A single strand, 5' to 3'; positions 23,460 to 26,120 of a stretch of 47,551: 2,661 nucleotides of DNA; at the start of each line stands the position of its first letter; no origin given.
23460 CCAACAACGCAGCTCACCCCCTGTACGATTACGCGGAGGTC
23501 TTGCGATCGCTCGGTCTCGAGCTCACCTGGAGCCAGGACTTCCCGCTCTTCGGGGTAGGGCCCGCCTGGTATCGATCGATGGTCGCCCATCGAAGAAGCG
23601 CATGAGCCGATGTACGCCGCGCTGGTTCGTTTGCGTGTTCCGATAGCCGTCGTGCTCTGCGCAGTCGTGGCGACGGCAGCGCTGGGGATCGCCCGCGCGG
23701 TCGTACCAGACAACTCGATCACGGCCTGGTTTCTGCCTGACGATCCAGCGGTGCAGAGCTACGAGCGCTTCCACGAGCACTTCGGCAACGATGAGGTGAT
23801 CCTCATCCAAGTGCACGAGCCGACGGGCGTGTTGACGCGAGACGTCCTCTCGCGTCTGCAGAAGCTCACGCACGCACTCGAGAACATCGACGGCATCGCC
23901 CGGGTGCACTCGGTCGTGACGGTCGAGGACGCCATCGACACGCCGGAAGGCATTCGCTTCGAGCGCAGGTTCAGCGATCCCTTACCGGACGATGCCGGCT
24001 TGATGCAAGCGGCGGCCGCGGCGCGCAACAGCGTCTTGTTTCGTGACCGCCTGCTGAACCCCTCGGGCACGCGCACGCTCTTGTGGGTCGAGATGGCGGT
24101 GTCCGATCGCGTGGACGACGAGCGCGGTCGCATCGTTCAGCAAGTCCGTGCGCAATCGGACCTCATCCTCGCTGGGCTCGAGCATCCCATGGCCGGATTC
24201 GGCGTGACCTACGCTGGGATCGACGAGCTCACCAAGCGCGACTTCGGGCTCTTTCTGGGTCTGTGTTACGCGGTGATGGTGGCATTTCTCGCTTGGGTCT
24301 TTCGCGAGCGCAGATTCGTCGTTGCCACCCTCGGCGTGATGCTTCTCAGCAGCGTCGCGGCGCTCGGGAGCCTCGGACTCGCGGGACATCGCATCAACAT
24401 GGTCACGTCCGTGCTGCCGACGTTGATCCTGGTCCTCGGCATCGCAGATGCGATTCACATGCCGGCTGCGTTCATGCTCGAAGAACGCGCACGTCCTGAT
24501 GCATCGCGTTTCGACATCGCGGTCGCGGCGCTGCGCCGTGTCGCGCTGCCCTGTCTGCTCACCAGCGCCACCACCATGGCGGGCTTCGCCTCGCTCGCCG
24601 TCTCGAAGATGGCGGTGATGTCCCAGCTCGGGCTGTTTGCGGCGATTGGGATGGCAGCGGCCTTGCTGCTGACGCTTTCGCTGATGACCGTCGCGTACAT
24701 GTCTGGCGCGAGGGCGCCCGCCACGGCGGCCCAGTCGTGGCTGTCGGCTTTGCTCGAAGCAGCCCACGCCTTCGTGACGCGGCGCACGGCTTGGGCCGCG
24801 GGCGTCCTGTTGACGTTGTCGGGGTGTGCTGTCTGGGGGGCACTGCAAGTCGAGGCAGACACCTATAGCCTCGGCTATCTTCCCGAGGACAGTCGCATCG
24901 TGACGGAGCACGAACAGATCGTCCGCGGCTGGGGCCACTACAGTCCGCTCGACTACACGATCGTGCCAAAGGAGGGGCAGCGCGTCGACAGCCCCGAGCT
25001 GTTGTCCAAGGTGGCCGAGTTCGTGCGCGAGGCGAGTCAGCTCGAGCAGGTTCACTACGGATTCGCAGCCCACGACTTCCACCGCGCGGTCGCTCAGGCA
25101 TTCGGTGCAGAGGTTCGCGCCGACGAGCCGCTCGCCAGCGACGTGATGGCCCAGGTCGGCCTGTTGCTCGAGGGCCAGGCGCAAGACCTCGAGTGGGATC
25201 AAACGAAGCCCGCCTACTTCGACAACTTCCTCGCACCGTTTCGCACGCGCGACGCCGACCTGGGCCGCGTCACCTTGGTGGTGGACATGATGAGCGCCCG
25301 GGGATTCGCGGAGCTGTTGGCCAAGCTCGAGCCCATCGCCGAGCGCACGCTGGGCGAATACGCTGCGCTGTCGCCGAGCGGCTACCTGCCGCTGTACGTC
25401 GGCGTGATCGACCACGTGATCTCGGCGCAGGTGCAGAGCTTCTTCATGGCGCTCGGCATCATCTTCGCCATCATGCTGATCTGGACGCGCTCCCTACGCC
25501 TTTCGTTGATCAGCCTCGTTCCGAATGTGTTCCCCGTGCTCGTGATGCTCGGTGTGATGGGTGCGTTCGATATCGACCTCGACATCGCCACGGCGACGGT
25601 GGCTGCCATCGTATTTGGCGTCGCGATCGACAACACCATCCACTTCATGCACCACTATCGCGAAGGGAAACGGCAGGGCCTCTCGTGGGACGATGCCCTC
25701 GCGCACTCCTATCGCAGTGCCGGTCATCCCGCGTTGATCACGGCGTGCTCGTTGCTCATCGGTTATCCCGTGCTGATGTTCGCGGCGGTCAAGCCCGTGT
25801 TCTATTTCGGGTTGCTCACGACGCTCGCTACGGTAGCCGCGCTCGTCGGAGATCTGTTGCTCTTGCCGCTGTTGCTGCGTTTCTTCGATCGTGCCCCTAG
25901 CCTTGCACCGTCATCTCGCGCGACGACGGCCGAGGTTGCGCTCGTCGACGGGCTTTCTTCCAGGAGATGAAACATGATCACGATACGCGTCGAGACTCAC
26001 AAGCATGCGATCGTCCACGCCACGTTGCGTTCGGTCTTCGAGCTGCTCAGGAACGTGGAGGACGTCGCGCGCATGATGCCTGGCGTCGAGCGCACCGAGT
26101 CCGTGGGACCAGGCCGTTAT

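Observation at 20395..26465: Five-gene operon coupling a flavin monooxygenase, a stand-alone MprF-C-like (DUF2156) transferase and a methyltransferase to an MMPL exporter and an SRPBCC ligand-binding protein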

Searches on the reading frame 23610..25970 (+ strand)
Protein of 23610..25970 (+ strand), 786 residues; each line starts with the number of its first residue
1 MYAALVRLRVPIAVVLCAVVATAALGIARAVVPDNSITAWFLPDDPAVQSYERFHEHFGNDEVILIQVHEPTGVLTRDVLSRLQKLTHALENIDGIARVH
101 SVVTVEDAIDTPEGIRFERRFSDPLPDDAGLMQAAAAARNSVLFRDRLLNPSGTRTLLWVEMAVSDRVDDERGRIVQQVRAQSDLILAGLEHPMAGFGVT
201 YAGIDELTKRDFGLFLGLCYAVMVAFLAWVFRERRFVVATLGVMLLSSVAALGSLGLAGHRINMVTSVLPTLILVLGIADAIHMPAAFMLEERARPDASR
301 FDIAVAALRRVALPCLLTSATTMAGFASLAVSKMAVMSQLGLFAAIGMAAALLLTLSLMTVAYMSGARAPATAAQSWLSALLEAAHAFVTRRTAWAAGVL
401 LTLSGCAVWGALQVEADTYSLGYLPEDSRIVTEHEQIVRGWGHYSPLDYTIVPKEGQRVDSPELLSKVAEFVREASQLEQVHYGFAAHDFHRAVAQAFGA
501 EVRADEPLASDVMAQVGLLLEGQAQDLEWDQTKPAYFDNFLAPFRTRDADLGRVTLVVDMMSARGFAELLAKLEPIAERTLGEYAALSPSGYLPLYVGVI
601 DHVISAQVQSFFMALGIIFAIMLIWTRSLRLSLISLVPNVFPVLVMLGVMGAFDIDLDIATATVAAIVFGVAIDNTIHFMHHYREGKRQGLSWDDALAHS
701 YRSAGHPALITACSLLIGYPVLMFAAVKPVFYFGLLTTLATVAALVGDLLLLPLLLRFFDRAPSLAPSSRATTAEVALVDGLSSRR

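Call 4: search_protein_families(library=pfam, proteins=[window:23610-25970:+], max_evalue=0.01)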
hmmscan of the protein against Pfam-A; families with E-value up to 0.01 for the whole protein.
window:23610-25970:+ (786 aa): 2 families
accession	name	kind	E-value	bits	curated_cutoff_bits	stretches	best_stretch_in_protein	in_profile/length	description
PF03176.21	MMPL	-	1.6e-15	57.4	20.5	2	65-368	31-305/333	MMPL family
PF02460.24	Patched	-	5e-06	26.8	23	1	227-360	21-151/156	Patched SSD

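Call 6: search_protein_families(library=ncbifam, proteins=[window:23610-25970:+], max_evalue=0.01)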
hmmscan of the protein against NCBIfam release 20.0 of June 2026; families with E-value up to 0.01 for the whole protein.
window:23610-25970:+ (786 aa): 9 families
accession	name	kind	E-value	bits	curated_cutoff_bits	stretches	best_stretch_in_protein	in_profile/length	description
TIGR00921.1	2A067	subfamily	5.2e-48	163.7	351.9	2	7-483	2-477/733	hydrophobe/amphiphile efflux-3 (HAE3) family transporter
TIGR00833.1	actII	subfamily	1.7e-19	69.7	874.7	2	607-771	174-344/910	MMPL family RND transporter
TIGR03480.1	HpnN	hypoth_equivalog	2.3e-14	52.4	751.85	2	601-757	708-857/862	hopanoid biosynthesis associated RND transporter like protein HpnN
TIGR01129.1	secD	equivalog_domain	9.7e-07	28.3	244.4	1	603-752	246-393/397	protein translocase subunit SecD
TIGR00916.1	2A0604s01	subfamily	1.7e-06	27.8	148.6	1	608-745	91-227/231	SecD/SecF family protein translocase subunit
NF052374.1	HopndTporHpnN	equivalog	3.7e-06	25.3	1100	1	217-365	278-424/858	hopanoid transporter HpnN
NF045600.2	BstA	equivalog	3.2e-05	22.1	1400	1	613-751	293-424/903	sterol transporter cytoplasmic membrane protein BstA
NF046001.1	SecDF_plasm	equivalog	0.0031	15.6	500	1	607-759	349-503/878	protein translocase subunit SecDF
NF009585.0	PRK13024.1-5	equivalog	0.0041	15.1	1037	1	604-731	494-619/993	protein translocase subunit SecDF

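Call 32: find_homologous_proteins(query=window:23610-25970:+, max_evalue=1e-10)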
Query window:23610-25970:+ (786 aa): 129 proteins with E <= 1e-10 among 8000 candidates; the best 120 are listed.
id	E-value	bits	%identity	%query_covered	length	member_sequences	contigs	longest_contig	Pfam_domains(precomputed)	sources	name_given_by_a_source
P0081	0.0e+0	1656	97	100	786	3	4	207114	PF03176.22,PF02460.25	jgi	jgi:predicted RND superfamily exporter protein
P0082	1.2e-218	747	48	96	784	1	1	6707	PF03176.22,PF12349.15,PF02460.25,PF00873.26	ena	-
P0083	2.6e-215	736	46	95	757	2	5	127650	PF03176.22,PF12349.15,PF02460.25,PF02355.23,PF00873.26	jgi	jgi:predicted RND superfamily exporter protein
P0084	6.2e-213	728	48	96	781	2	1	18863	PF03176.22,PF12349.15,PF02460.25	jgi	jgi:predicted RND superfamily exporter protein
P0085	1.0e-210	720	47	93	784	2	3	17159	PF03176.22,PF12349.15,PF02460.25,PF00873.26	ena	-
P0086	7.9e-209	714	44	95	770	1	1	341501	PF03176.22,PF12349.15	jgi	jgi:predicted RND superfamily exporter protein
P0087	2.1e-207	709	48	95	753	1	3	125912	PF03176.22,PF12349.15,PF02460.25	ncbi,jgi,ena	-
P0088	8.3e-206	704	45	99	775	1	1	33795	PF03176.22,PF12349.15,PF02460.25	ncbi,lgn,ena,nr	ncbi:MAG TPA: MMPL family transporter [Vicinamibacterales bacterium]|nr:MMPL family transporter [Vic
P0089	5.7e-203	695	47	90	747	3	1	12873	PF03176.22,PF12349.15,PF02460.25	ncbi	-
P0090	7.6e-202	691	44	91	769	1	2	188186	PF03176.22,PF12349.15,PF02460.25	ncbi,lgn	-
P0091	1.2e-201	690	46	98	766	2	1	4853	PF03176.22,PF02460.25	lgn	-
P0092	3.0e-200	686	45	94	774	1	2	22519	PF03176.22,PF12349.15,PF00873.26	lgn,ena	-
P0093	2.2e-198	680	46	92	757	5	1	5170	PF03176.22,PF12349.15,PF02460.25,PF02355.23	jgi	jgi:predicted RND superfamily exporter protein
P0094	1.1e-193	664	46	93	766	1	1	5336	PF03176.22,PF02460.25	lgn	-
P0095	2.1e-193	663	42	97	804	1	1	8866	PF03176.22,PF02460.25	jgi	jgi:predicted RND superfamily exporter protein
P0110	3.9e-179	616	45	95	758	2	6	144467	PF03176.22,PF12349.15,PF02460.25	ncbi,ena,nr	ncbi:MAG: hypothetical protein CMH57_09120 [Myxococcales bacterium]|nr:hypothetical protein [Myxococ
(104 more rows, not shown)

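Call 33: find_encoding_contigs(protein=P0087, flank=7000, max_places=1)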
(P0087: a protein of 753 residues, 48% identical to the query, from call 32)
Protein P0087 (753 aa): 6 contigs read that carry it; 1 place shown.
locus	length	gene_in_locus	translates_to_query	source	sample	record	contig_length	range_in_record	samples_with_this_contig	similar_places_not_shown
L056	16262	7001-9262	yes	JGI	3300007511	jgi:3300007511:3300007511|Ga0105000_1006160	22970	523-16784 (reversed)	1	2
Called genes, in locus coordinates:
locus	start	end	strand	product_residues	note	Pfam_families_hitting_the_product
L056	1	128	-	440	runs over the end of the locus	PF13185:GAF_2, PF01590:GAF (weak), PF00512:HisKA, PF02518:HATPase_c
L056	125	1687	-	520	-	PF00072:Response_reg, PF02518:HATPase_c, PF00072:Response_reg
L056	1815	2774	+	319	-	PF00072:Response_reg, PF00512:HisKA (weak)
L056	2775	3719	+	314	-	PF02518:HATPase_c, PF00072:Response_reg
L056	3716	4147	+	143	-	PF00072:Response_reg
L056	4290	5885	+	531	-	PF00501:AMP-binding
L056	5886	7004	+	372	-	PF11899:DUF3419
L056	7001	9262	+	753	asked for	PF03176:MMPL, PF02460:Patched (weak), PF12349:Sterol-sensing, PF03176:MMPL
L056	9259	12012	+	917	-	PF00368:HMG-CoA_red, PF01636:APH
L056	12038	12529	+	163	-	-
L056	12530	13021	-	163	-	PF00583:Acetyltransf_1, PF13673:Acetyltransf_10, PF13527:Acetyltransf_9 (faint), PF13508:Acetyltransf_7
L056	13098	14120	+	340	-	PF08240:ADH_N, PF00107:ADH_zinc_N, PF13602:ADH_zinc_N_2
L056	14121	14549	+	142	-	PF13279:4HBT_2, PF03061:4HBT (weak)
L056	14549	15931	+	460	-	PF01833:TIG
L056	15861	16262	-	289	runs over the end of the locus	-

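Call 34: find_encoding_contigs(protein=P0110, flank=7000, max_places=1)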
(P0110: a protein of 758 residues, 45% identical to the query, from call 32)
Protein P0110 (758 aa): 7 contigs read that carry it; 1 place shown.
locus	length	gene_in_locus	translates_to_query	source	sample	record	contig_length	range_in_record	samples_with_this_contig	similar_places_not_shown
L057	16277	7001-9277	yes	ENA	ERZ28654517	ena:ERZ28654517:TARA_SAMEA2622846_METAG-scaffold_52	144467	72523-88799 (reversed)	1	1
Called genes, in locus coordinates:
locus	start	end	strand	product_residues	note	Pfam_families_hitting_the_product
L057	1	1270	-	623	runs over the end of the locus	PF01558:POR, PF01855:POR_N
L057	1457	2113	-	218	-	-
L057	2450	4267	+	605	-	PF02985:HEAT (faint), PF03130:HEAT_PBS (faint), PF13646:HEAT_2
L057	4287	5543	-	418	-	PF12867:DinB_2, PF03781:FGE-sulfatase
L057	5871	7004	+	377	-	PF11899:DUF3419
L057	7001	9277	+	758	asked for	PF03176:MMPL, PF02460:Patched (faint), PF12349:Sterol-sensing (faint)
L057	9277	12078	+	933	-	PF00368:HMG-CoA_red, PF01636:APH, PF02958:EcKL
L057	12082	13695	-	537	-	PF00501:AMP-binding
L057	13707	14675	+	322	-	-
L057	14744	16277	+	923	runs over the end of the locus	PF01326:PPDK_N, PF27448:Rph_4th, PF00391:PEP-utilizers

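Call 35: find_encoding_contigs(protein=P0083, flank=7000, max_places=1)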
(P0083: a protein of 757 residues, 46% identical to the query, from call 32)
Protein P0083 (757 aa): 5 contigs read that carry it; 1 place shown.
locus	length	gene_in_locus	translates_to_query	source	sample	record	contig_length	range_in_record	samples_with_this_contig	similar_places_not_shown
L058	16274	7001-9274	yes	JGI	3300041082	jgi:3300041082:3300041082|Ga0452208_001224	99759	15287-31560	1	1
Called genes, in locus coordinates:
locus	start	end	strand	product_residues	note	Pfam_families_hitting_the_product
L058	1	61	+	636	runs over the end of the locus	PF16927:HisKA_7TM, PF00512:HisKA, PF02518:HATPase_c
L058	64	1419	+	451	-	PF00072:Response_reg, PF00158:Sigma54_activat, PF01078:Mg_chelatase (faint), PF14532:Sigma54_activ_2, PF07728:AAA_5 (weak), PF25601:AAA_lid_14, PF02954:HTH_8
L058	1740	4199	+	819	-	PF00368:HMG-CoA_red, PF01636:APH, PF07914:DUF1679 (weak), PF02958:EcKL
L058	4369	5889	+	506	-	PF00501:AMP-binding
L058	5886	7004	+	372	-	PF11899:DUF3419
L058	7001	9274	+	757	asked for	PF03176:MMPL, PF00873:ACR_tran (weak), PF02355:SecD_SecF_C (faint), PF02460:Patched (weak), PF12349:Sterol-sensing, PF03176:MMPL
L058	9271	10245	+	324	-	-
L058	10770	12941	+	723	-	PF01326:PPDK_N, PF27448:Rph_4th, PF00391:PEP-utilizers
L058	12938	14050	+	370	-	-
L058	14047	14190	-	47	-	-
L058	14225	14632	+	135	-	-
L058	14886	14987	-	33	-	-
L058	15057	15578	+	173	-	PF14366:DUF4410 (weak)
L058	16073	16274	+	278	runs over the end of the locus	PF00657:Lipase_GDSL, PF13472:Lipase_GDSL_2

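Call 37: search_protein_families(library=pfam, proteins=[L056:12038-12529:+, L058:9271-10245:+, L057:13707-14675:+], max_evalue=1)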
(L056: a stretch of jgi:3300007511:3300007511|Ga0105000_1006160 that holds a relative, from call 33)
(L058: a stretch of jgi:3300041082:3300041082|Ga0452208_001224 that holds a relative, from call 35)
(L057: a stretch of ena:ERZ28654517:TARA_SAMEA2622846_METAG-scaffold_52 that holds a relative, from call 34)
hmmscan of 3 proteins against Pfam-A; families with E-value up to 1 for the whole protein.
L056:12038-12529:+ (163 aa): 0 families

L058:9271-10245:+ (324 aa): 3 families
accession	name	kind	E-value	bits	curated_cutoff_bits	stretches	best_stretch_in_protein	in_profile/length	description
PF01040.23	UbiA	-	2.8e-08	33.8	34.2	1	64-284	23-232/250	UbiA prenyltransferase family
PF20990.2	DUF2207_C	-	0.026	14.7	33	1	209-297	114-201/247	Predicted membrane protein (DUF2207) C-terminal domain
PF06570.16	DUF1129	-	0.066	13.3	29.1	1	169-253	89-174/207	Protein of unknown function (DUF1129)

L057:13707-14675:+ (322 aa): 1 family
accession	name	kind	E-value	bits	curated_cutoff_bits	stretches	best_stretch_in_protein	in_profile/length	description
PF06570.16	DUF1129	-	0.0089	16.1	29.1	1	174-272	97-190/207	Protein of unknown function (DUF1129)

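Call 54: search_solved_structures(query=window:23610-25970:+, max_evalue=0.001)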
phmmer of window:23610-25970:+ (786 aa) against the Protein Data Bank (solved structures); distinct sequences matched with E-value up to 0.001: 10.
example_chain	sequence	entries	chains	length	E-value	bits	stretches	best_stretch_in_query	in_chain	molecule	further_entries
6wu0_B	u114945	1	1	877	6.9e-07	31.6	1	209-361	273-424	Hopanoid biosynthesis associated RND transporter like protein HpnN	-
5khn_B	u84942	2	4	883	8.1e-07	31.3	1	205-362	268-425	RND transporter | Putative RND superfamily efflux pump membrane protein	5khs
6r4l_A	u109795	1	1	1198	3.6e-05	25.9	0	584-760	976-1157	NPC intracellular cholesterol transporter 1-related protein 1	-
8qeb_A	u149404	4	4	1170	6.4e-05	25.1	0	584-760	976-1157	NPC intracellular sterol transporter 1-related protein 1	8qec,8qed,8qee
7v6y_A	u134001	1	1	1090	0.00033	22.7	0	601-769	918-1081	Protein patched homolog 1,Protein patched homolog 1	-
6rmg_A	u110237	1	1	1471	0.00037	22.5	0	594-772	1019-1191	Protein patched homolog 1,GFP-like fluorescent chromoprotein FP506, related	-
7k65_A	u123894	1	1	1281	0.00043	22.3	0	602-769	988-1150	Protein patched homolog 1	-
6mg8_A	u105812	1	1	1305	0.00045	22.3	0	602-769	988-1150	Protein patched homolog 1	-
7rhq_A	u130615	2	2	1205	0.00056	21.9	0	566-773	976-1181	Patched-1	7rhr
9ms8_A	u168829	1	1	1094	0.00063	21.8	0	594-769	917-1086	Protein patched homolog 1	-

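Call 77: search_protein_families(library=ncbifam, proteins=[L056:5886-7004:+, L056:9259-12012:+], max_evalue=0.00001)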
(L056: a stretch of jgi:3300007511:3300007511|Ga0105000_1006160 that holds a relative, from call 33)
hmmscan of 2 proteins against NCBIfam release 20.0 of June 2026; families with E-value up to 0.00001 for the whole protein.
L056:5886-7004:+ (372 aa): 0 families

L056:9259-12012:+ (917 aa): 3 families
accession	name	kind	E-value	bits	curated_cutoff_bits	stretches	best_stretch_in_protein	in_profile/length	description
TIGR00533.1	HMG_CoA_R_NADP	equivalog_domain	5.1e-88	295.7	441.8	1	152-518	36-402/402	hydroxymethylglutaryl-CoA reductase (NADPH)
TIGR00920.1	2A060605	subfamily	3.8e-64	217.3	778.35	1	177-518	524-869/887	hydroxymethylglutaryl-CoA reductase (NADPH)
TIGR00532.1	HMG_CoA_R_NAD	equivalog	3.2e-06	26.7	259.95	0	177-316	66-208/395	hydroxymethylglutaryl-CoA reductase, degradative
